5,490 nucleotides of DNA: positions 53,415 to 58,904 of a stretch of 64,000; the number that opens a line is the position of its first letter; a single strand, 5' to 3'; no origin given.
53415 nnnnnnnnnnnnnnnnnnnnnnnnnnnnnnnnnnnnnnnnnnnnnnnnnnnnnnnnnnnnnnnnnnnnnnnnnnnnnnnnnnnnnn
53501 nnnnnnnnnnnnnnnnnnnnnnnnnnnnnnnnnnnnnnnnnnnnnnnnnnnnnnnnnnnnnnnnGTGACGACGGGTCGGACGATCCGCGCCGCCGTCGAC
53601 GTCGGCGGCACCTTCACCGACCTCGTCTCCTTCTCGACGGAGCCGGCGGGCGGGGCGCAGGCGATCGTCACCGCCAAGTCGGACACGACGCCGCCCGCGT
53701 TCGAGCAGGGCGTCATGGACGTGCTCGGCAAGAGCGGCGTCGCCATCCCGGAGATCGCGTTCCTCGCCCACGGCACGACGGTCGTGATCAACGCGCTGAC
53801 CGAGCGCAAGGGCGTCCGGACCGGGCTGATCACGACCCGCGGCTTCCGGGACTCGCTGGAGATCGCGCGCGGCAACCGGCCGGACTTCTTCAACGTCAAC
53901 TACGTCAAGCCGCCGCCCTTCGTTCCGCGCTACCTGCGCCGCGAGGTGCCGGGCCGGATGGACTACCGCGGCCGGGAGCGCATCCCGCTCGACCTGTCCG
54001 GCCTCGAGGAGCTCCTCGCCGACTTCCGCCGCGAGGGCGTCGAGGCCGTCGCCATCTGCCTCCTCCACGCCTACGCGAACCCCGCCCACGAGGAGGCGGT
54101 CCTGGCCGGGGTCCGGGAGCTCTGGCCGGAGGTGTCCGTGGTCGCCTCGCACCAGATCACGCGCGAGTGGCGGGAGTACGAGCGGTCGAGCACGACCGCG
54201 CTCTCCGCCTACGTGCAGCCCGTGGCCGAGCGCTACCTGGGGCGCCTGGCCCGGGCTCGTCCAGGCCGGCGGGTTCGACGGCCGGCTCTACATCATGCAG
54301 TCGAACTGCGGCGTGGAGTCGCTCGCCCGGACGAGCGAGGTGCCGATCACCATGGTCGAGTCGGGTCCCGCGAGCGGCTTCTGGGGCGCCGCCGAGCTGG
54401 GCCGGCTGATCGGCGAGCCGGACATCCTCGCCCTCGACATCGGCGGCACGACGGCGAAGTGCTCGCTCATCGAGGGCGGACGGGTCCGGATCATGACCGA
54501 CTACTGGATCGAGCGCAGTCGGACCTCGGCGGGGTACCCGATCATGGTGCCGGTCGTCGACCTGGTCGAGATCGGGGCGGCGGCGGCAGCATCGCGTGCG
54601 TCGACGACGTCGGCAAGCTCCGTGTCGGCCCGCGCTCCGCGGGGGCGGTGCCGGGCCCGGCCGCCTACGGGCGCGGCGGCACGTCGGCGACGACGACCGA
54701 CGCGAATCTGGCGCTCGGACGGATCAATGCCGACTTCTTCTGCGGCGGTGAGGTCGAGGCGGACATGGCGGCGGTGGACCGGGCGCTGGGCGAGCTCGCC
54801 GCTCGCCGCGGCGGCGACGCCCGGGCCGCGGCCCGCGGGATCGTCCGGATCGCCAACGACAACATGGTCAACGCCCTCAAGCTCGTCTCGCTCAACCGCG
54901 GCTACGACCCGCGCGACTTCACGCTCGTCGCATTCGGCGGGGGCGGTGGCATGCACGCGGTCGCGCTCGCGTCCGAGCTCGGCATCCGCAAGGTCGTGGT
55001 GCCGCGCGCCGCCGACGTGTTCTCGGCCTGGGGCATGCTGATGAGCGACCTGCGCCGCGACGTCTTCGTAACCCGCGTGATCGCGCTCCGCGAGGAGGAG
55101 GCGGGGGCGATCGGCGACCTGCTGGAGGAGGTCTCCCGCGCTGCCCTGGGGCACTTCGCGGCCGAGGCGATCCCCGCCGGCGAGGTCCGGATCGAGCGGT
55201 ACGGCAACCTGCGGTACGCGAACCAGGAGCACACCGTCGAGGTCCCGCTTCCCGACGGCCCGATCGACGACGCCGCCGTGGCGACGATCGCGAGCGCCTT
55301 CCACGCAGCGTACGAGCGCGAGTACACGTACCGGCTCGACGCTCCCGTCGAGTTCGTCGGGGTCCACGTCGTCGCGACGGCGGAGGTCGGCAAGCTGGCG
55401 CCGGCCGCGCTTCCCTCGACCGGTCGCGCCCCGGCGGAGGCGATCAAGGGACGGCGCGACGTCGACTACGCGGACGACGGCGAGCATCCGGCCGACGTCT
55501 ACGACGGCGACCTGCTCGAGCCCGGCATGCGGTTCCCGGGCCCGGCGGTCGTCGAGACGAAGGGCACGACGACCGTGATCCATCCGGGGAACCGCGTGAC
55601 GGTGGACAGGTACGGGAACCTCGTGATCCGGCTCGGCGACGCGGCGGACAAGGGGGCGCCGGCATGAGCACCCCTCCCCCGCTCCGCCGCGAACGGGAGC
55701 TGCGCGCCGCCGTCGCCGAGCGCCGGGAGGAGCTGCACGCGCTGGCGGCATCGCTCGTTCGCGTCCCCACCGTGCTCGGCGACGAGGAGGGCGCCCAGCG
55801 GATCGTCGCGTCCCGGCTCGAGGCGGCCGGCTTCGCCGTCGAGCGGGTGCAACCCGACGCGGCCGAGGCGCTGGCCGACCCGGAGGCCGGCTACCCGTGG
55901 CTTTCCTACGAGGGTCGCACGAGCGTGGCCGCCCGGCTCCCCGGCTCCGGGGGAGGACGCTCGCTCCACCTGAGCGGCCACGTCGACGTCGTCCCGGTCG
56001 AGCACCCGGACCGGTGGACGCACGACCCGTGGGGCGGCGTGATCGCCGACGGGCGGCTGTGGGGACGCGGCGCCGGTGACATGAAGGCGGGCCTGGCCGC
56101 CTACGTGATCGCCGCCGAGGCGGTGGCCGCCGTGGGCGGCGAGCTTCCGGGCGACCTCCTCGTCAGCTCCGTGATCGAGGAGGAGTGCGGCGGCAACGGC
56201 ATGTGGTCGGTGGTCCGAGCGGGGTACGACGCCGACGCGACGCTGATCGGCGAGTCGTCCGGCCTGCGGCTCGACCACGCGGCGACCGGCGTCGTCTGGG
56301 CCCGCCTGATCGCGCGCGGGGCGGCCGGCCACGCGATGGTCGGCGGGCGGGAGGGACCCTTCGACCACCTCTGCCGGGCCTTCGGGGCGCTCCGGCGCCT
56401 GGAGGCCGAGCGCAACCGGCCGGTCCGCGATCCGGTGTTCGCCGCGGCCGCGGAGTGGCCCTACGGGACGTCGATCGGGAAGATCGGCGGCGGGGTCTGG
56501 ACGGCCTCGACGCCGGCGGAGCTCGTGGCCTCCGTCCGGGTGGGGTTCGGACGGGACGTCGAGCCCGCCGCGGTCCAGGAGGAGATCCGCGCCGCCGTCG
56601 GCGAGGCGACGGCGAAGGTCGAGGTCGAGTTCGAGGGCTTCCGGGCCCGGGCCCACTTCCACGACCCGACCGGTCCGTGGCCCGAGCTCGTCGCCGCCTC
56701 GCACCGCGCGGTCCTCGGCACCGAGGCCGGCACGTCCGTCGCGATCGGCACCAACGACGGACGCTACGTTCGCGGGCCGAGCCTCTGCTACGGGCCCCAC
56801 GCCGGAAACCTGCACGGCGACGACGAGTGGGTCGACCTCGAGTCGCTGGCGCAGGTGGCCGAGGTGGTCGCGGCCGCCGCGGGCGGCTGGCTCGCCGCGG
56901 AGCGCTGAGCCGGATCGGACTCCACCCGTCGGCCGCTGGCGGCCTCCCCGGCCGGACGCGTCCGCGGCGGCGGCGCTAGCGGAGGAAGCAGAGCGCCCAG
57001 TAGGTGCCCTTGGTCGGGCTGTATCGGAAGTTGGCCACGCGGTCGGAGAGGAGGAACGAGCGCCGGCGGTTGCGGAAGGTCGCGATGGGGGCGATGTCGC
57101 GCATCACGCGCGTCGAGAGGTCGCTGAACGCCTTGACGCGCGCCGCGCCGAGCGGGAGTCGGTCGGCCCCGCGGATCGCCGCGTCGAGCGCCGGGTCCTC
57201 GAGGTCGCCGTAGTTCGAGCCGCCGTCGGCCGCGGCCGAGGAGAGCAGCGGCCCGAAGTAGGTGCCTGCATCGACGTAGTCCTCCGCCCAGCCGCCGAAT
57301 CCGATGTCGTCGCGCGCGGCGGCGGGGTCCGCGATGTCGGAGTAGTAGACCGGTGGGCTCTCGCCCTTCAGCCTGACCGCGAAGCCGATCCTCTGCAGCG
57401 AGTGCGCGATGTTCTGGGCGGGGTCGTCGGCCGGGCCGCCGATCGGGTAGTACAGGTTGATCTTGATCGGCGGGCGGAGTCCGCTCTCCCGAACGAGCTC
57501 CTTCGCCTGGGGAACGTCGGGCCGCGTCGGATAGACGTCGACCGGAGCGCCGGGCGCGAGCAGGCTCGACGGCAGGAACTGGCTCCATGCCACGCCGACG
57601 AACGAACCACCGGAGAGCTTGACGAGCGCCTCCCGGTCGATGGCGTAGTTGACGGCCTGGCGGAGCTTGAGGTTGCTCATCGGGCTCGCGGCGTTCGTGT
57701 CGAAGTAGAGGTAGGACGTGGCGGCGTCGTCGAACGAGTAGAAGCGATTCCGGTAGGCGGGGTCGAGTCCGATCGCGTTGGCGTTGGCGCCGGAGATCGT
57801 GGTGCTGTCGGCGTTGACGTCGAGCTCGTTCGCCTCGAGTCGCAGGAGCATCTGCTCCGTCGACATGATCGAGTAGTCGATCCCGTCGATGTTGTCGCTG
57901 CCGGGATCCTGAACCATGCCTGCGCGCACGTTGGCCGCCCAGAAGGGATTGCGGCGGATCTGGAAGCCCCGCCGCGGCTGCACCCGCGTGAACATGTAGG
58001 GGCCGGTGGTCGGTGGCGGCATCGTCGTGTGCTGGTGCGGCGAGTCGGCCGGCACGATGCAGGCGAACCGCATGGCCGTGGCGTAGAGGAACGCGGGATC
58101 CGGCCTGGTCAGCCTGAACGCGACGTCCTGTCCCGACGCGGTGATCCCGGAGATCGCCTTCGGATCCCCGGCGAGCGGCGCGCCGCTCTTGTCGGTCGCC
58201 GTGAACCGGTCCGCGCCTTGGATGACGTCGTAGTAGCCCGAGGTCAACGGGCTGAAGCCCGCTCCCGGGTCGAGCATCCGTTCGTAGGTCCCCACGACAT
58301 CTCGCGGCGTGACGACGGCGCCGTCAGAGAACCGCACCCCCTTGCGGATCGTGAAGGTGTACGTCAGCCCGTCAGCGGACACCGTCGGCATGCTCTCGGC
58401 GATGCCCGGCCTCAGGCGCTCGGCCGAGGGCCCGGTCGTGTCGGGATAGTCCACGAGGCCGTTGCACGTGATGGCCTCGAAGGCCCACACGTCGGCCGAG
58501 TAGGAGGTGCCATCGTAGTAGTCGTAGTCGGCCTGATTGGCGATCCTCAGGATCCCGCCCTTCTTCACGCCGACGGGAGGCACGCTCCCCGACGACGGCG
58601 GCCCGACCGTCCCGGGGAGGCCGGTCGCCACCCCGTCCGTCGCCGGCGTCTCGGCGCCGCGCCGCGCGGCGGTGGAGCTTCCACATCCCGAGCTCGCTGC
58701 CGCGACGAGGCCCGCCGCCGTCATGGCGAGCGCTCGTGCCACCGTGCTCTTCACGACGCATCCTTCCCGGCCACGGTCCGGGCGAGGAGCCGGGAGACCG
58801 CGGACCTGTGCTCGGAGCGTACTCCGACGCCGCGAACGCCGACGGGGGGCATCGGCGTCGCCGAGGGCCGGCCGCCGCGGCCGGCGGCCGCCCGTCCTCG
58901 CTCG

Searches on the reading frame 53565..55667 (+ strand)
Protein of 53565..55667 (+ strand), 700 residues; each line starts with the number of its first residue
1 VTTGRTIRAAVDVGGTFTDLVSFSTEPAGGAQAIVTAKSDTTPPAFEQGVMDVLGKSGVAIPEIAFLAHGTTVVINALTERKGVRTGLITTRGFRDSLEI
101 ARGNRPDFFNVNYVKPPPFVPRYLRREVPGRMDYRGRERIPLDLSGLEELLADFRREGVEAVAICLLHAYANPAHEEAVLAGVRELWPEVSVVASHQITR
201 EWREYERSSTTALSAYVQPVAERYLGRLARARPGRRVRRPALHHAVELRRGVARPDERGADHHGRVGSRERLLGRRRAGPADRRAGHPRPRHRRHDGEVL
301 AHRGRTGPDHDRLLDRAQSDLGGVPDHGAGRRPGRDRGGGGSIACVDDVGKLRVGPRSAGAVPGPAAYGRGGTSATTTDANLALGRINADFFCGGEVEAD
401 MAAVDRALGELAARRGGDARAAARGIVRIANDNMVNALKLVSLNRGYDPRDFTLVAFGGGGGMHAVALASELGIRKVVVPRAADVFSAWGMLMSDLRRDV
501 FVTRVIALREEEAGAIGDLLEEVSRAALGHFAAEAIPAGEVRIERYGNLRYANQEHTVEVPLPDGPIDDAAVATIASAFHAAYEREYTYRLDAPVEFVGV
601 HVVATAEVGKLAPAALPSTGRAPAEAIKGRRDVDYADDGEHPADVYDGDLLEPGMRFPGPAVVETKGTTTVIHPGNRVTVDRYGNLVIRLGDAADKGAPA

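Call 24: search_protein_families(library=pfam, proteins=[window:53565-55667:+], max_evalue=0.0001)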
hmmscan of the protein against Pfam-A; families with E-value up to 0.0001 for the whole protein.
window:53565-55667:+ (700 aa): 3 families
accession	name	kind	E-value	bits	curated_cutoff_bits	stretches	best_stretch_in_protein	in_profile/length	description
PF01968.24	Hydantoinase_A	-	7.3e-51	173.6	22.9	1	339-499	127-290/291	Hydantoinase/oxoprolinase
PF05378.19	Hydant_A_N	-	1.8e-45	155.3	25.2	1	10-184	3-173/176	Hydantoinase/oxoprolinase N-terminal region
PF19278.4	Hydant_A_C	-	1e-14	54.8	21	1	511-683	9-185/193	Hydantoinase/oxoprolinase C-terminal domain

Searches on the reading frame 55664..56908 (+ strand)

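Call 24: search_protein_families(library=pfam, proteins=[window:55664-56908:+], max_evalue=0.0001)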
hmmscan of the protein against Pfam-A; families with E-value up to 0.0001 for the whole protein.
window:55664-56908:+ (414 aa): 2 families
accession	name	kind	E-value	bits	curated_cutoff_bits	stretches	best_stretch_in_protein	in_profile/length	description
PF01546.33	Peptidase_M20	-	1.6e-29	103.8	24.6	1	103-405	2-203/206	Peptidase family M20/M25/M40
PF07687.19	M20_dimer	-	2.1e-07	31.3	21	1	208-318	4-105/107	Peptidase dimerisation domain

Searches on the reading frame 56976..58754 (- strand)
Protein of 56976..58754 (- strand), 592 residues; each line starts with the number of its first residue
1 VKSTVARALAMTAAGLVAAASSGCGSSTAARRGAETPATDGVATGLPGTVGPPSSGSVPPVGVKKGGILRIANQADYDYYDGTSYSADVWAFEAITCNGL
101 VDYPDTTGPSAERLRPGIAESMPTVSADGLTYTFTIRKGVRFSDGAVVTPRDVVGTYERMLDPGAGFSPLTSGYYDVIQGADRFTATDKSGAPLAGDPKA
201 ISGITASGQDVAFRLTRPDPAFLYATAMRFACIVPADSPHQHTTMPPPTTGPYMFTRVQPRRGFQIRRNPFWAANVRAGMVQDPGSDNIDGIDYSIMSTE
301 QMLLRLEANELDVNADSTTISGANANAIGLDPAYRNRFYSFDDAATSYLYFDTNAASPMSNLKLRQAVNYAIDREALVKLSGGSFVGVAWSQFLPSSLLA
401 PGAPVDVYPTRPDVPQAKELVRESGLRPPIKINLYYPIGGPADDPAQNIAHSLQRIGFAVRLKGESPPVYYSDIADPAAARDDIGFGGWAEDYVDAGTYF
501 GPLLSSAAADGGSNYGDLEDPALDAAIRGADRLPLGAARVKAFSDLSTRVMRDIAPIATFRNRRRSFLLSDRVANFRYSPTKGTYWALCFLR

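Call 24: search_protein_families(library=pfam, proteins=[window:56976-58754:-], max_evalue=0.0001)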
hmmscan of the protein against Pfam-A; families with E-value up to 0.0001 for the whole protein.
window:56976-58754:- (592 aa): 1 family
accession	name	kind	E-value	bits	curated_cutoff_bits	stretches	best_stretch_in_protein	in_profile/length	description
PF00496.27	SBP_bac_5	-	1.3e-58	199.4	32.4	1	114-508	2-365/368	Bacterial extracellular solute-binding proteins, family 5 Middle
